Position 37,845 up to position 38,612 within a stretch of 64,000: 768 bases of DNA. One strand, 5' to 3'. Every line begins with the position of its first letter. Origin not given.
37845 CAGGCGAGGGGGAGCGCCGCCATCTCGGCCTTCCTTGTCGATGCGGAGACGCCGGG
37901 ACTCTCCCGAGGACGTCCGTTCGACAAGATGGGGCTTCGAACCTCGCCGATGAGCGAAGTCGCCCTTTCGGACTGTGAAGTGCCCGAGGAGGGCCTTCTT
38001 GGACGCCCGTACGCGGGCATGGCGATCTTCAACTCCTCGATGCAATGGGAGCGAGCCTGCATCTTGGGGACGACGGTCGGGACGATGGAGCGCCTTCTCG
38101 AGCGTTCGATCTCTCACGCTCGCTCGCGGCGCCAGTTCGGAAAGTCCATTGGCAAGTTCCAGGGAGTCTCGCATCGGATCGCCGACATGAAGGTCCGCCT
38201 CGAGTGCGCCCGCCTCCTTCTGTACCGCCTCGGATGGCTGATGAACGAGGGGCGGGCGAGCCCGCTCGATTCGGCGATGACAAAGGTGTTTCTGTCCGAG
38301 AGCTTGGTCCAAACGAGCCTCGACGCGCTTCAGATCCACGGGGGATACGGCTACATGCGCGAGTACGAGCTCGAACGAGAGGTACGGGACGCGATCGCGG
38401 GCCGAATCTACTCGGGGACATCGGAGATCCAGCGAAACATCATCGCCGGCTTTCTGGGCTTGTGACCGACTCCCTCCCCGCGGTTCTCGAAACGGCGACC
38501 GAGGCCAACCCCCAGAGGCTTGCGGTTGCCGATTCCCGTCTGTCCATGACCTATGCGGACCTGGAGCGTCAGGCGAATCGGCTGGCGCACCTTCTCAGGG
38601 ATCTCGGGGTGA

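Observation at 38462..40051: Free-standing A-domain with by-eye specificity code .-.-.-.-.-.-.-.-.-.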

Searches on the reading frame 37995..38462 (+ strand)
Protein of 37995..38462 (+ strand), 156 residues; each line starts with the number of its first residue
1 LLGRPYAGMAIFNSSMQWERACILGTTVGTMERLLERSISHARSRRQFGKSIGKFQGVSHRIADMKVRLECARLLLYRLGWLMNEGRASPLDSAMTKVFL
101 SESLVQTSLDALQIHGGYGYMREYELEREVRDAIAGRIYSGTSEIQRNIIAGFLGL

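Call 38: search_solved_structures(query=window:37995-38462:+, show_alignments=5, max_evalue=1e-15)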
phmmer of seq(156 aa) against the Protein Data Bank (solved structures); distinct sequences matched with E-value up to 1e-15: 54.
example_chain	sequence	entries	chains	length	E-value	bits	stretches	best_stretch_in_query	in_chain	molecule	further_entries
4irn_A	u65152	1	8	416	9.2e-52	178.1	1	2-156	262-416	Prolyl-ACP dehydrogenase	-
5zw0_A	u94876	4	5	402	5.7e-40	139.9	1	3-156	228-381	L-prolyl-[peptidyl-carrier protein] dehydrogenase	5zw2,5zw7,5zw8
6af6_A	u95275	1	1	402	4e-39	137.1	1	3-156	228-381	L-prolyl-[peptidyl-carrier protein] dehydrogenase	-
6cxt_B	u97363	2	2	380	4.7e-38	133.7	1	2-156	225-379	Butyryl-CoA dehydrogenase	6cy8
5lnx_A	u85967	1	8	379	2e-31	112.2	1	1-154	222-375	Acyl-CoA dehydrogenase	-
5ol2_C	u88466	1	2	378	1.3e-29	106.4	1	1-154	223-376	Acyl-CoA dehydrogenase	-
6fah_C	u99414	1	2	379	5.6e-29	104.3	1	17-154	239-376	Caffeyl-CoA reductase-Etf complex subunit CarC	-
1ukw_A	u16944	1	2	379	2.4e-27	99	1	3-152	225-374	acyl-CoA dehydrogenase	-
4n5f_A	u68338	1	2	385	6.2e-27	97.6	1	1-151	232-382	Putative acyl-CoA dehydrogenase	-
4l1f_A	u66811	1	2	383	2e-26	95.9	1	1-150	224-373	Acyl-CoA dehydrogenase domain protein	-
1buc_A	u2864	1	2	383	3.4e-26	95.2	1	2-153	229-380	BUTYRYL-COA DEHYDROGENASE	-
4m9a_A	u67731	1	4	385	3.4e-26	95.2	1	1-151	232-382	Acyl-CoA dehydrogenase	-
1ws9_A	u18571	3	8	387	6.2e-25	91.1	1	20-152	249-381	acyl-CoA dehydrogenase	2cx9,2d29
1jqi_A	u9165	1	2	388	8.6e-25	90.7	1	1-154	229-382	short chain acyl-CoA dehydrogenase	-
4iv6_A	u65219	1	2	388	1e-24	90.5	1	14-152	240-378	Acyl-CoA dehydrogenase FadE3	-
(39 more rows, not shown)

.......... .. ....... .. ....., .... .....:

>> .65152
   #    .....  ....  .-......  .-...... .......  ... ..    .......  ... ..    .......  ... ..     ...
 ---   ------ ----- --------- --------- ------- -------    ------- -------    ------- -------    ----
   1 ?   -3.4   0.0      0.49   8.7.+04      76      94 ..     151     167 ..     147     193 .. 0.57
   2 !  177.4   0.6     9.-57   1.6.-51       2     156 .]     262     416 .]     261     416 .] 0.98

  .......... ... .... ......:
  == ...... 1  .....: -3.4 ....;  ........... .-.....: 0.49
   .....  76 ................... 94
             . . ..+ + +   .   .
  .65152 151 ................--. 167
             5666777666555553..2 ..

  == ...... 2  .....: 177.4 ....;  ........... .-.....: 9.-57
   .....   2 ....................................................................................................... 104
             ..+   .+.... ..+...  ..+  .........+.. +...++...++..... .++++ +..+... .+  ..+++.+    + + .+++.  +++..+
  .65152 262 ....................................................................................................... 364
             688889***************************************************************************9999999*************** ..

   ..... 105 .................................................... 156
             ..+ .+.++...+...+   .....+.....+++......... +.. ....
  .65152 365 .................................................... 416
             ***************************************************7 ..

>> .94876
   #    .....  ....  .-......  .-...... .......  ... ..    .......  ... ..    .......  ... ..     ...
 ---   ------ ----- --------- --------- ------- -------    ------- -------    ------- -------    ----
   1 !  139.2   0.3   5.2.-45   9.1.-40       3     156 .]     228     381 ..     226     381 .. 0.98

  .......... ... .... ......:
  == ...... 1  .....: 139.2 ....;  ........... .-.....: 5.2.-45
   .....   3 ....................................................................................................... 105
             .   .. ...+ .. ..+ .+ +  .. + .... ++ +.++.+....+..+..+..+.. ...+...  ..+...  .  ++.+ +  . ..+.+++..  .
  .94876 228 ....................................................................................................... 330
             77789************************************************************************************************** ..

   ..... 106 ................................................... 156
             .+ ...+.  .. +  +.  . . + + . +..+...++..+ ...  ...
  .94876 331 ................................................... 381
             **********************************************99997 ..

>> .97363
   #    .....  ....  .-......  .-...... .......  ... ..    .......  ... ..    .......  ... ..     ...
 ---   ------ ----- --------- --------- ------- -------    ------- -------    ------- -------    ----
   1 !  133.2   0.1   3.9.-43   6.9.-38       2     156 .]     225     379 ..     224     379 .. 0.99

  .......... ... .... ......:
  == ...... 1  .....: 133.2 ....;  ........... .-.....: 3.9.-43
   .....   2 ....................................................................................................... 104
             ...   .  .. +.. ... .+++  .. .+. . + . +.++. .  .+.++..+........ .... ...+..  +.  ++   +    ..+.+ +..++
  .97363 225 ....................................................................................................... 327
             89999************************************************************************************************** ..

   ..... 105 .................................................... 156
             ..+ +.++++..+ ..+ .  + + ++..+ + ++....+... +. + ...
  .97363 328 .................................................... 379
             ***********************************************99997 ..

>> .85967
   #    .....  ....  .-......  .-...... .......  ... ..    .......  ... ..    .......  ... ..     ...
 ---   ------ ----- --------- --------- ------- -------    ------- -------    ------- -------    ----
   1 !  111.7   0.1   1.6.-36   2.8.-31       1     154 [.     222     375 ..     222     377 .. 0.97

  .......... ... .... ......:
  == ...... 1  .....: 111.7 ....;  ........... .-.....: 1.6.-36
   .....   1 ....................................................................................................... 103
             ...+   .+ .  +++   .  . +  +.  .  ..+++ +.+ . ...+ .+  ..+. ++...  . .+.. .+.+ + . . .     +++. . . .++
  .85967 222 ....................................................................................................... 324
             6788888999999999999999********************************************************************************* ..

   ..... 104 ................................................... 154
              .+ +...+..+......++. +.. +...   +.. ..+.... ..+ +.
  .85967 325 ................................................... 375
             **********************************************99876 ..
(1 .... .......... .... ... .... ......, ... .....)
